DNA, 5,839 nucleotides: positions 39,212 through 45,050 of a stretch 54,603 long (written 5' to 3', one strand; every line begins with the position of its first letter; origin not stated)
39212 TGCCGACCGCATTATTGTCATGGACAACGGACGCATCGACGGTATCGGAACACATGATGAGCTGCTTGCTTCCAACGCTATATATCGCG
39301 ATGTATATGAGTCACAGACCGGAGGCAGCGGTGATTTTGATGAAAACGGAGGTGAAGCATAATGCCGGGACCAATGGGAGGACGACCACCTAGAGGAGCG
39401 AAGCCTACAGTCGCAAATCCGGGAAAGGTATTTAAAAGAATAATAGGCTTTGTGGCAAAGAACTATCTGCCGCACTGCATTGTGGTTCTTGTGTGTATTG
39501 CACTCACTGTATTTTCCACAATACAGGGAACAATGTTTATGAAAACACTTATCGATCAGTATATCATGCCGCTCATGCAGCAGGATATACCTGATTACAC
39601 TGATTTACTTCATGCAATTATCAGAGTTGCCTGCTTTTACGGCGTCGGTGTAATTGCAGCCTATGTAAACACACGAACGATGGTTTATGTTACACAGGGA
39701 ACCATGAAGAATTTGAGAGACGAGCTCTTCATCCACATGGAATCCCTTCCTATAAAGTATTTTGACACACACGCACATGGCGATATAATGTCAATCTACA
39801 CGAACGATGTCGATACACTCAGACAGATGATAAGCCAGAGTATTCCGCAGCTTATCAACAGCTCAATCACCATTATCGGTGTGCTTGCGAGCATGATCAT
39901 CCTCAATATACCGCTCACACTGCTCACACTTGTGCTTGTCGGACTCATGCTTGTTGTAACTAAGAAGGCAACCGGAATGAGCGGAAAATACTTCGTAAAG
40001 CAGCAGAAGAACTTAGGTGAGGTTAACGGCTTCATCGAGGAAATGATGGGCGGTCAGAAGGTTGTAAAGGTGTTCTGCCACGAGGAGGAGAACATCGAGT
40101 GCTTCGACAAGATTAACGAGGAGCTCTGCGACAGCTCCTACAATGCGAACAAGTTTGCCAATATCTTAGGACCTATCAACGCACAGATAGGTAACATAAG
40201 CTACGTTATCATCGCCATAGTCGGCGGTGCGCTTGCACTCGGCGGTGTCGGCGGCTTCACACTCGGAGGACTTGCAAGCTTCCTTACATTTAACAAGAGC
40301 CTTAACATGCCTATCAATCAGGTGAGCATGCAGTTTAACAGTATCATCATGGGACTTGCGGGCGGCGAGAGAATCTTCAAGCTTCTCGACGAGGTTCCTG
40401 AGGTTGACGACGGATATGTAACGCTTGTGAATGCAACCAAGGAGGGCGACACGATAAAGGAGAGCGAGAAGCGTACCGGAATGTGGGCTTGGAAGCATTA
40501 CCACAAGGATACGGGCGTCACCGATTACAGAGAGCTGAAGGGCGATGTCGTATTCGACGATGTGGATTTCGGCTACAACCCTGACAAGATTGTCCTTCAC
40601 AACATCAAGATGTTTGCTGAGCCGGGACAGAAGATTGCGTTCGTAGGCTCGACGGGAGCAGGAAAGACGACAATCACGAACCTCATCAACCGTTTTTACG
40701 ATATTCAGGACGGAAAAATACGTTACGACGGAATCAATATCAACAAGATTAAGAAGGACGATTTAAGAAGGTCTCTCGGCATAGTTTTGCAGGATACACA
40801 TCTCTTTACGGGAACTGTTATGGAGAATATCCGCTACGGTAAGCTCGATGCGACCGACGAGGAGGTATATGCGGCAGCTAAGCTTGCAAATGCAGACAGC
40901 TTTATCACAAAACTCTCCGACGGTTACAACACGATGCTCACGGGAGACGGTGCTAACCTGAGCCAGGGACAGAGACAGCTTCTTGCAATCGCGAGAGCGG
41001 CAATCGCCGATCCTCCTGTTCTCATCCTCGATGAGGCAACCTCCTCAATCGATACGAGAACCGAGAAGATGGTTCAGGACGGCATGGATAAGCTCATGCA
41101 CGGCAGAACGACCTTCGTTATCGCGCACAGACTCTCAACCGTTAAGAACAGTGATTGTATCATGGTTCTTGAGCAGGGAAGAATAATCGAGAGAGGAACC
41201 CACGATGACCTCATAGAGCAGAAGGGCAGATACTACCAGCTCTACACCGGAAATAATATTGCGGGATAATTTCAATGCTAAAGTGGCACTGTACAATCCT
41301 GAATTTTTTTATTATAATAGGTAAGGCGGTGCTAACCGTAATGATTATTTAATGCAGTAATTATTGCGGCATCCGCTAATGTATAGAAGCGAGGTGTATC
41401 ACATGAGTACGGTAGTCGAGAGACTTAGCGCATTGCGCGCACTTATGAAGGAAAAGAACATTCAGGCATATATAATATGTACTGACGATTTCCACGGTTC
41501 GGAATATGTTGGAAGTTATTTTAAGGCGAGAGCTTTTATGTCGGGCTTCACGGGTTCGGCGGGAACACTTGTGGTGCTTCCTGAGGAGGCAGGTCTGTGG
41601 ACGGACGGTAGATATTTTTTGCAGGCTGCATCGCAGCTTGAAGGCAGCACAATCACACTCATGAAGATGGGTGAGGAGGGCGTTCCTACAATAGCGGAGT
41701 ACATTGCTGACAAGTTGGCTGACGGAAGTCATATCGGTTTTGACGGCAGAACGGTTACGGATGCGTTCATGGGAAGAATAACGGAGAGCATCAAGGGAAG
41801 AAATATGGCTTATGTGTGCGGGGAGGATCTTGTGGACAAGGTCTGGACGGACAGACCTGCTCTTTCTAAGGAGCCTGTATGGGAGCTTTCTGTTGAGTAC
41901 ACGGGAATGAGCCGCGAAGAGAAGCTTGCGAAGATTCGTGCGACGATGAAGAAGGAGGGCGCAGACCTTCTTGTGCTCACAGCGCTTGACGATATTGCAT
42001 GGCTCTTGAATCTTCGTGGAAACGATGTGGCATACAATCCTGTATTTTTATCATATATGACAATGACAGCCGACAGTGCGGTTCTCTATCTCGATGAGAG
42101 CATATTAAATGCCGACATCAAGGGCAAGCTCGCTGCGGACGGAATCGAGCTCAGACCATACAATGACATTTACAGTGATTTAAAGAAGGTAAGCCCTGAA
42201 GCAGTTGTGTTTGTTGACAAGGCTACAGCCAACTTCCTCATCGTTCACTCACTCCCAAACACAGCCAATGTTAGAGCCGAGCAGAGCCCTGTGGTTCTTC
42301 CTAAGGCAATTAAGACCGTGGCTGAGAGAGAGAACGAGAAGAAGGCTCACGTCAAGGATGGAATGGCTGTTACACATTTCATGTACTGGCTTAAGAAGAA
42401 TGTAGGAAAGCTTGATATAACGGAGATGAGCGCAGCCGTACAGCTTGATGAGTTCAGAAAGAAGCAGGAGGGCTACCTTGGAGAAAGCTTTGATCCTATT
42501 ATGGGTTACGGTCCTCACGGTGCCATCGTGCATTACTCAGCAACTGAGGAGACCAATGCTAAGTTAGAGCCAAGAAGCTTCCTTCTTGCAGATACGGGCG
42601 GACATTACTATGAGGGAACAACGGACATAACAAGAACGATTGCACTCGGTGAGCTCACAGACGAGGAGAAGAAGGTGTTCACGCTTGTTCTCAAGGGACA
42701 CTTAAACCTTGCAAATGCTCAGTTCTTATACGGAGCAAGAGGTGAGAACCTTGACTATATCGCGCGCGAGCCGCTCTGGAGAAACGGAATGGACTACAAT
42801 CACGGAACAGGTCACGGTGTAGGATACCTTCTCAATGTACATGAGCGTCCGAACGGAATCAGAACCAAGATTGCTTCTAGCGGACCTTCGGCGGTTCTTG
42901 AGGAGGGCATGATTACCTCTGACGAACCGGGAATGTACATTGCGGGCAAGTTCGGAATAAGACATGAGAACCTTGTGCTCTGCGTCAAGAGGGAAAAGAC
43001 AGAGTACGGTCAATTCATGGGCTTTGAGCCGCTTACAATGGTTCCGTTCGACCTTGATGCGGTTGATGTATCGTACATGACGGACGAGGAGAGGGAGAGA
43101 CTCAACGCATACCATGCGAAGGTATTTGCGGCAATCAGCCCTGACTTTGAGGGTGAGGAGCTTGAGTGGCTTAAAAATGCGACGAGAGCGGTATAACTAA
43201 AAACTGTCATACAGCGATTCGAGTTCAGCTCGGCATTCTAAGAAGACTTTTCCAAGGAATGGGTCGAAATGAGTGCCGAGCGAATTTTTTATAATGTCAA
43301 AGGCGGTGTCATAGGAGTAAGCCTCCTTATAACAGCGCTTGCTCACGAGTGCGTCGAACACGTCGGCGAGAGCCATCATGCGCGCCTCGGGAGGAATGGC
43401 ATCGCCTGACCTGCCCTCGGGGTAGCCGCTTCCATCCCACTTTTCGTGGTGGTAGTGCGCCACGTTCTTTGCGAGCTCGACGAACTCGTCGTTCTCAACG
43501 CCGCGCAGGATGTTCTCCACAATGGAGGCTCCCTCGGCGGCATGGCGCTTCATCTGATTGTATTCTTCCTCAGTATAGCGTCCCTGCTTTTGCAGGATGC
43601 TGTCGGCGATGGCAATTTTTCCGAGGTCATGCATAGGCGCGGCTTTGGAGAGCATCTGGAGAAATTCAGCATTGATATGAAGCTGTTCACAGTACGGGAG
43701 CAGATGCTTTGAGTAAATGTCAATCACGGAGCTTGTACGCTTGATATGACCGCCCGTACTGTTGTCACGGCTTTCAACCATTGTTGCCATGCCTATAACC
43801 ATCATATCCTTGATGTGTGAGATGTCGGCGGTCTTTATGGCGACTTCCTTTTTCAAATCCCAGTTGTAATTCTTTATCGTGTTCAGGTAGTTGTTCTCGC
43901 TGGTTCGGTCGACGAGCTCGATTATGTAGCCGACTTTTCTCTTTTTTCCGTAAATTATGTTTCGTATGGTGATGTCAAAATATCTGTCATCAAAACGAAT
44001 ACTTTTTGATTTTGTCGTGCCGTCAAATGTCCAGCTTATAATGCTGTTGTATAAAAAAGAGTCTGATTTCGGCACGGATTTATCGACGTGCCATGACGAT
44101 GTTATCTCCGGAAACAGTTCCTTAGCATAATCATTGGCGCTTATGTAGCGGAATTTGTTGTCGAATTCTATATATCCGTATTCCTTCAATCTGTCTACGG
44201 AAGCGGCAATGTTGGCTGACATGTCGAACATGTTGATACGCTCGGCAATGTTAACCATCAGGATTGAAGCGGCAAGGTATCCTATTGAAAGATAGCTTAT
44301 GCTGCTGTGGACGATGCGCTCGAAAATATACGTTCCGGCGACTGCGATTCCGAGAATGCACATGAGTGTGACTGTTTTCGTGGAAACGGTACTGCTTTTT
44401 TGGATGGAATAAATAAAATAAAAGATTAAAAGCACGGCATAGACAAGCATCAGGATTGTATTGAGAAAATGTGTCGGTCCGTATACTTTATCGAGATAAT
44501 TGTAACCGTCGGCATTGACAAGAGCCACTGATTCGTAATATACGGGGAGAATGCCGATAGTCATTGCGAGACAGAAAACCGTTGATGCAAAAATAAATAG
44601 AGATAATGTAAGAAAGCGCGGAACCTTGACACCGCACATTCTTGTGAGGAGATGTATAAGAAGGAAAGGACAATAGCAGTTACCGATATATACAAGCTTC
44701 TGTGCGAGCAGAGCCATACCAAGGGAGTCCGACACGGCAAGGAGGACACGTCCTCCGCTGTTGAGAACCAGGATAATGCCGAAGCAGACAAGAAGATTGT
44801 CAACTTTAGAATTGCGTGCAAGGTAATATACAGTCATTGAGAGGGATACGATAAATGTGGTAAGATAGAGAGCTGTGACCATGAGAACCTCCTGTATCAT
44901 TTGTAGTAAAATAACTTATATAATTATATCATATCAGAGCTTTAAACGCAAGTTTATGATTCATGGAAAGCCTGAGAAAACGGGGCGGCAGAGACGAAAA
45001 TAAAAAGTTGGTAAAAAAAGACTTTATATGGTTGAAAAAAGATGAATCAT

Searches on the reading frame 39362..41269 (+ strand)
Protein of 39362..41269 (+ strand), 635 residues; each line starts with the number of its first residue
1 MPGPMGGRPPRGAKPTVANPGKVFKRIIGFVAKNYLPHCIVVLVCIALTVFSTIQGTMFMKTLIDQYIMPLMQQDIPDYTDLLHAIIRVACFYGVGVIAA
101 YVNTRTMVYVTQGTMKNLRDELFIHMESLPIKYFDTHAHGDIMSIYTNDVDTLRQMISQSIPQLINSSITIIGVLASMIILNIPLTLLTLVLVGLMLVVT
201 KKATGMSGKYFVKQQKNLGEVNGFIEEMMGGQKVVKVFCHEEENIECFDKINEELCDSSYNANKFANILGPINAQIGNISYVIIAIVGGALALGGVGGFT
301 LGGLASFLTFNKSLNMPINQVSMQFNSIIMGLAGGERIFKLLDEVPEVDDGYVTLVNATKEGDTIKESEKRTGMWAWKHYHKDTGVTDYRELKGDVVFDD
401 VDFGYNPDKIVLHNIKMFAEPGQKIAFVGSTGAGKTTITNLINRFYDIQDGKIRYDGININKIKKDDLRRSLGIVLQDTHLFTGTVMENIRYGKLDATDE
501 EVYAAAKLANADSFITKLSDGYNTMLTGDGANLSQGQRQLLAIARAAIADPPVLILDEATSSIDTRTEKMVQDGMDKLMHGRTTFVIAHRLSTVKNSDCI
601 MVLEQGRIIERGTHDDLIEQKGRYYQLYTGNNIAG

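Call 8: search_protein_families(library=pfam, proteins=[window:39362-41269:+])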
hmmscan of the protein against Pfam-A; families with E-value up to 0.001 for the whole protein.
window:39362-41269:+ (635 aa): 3 families
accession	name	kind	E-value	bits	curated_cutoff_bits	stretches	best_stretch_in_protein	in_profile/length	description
PF00664.28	ABC_membrane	-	5.5e-44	151.3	28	1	40-317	2-273/274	ABC transporter transmembrane region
PF00005.33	ABC_tran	-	1.1e-28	101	25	1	412-561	1-137/137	ABC transporter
PF02463.25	SMC_N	-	0.00018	21.5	40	0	453-601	111-209/220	RecF/RecN/SMC N terminal domain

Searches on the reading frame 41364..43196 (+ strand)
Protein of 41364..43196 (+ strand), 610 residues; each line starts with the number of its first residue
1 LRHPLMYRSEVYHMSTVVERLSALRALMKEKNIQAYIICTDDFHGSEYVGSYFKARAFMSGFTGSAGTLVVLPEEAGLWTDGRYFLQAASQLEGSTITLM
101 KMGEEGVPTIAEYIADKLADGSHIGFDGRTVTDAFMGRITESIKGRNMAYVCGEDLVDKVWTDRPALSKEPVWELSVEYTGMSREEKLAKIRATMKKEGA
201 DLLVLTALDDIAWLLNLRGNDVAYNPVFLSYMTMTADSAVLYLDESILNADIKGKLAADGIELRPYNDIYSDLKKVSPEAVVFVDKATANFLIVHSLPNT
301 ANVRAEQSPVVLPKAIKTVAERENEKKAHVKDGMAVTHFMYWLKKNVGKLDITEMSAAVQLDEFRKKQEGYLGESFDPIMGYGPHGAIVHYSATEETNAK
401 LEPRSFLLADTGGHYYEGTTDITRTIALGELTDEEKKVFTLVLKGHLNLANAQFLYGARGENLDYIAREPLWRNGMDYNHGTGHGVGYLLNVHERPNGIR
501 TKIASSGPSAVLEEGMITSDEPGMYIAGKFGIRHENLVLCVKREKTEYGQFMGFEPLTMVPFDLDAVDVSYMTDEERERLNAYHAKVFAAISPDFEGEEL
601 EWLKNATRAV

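Call 28: search_protein_families(library=pfam, proteins=[window:41364-43196:+])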
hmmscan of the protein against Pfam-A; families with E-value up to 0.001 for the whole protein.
window:41364-43196:+ (610 aa): 4 families
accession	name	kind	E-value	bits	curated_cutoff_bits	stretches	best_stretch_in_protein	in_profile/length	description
PF16189.11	Creatinase_N_2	-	1.7e-54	184.7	29.7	1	163-321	1-161/161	Creatinase/Prolidase N-terminal domain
PF00557.29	Peptidase_M24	-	2.6e-47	161.7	23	1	326-540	4-206/208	Metallopeptidase family M24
PF16188.10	Peptidase_M24_C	-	2.1e-23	82.4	28.9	1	550-609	1-62/63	C-terminal region of peptidase_M24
PF01321.24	Creatinase_N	-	3.1e-21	76.7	22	1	20-148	1-115/128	Creatinase/Prolidase N-terminal domain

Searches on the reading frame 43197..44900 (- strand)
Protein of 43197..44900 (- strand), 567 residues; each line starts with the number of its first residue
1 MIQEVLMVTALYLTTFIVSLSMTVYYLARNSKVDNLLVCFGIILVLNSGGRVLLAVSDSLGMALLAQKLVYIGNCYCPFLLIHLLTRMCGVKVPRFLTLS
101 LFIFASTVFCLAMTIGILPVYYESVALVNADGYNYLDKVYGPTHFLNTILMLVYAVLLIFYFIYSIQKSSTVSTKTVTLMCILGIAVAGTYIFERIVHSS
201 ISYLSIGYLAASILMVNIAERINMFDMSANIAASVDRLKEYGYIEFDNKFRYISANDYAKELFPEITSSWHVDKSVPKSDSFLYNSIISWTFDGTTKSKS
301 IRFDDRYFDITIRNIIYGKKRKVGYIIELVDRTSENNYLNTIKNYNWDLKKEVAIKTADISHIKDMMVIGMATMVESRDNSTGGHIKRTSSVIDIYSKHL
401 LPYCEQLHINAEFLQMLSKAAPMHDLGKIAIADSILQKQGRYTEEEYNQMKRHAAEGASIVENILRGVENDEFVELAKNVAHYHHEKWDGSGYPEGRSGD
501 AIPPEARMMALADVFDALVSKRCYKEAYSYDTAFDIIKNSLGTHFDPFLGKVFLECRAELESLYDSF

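Call 28: search_protein_families(library=pfam, proteins=[window:43197-44900:-])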
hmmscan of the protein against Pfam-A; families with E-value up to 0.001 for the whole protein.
window:43197-44900:- (567 aa): 3 families
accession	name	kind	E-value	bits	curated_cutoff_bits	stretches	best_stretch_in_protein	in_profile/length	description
PF13487.12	HD_5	-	8.3e-32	110.7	27.2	1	388-547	20-168/170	HD domain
PF01966.28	HD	-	1.2e-14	55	22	1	401-517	20-115/116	HD domain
PF16927.11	HisKA_7TM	-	3.5e-10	40.5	28.6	1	12-226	2-221/224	N-terminal 7TM region of histidine kinase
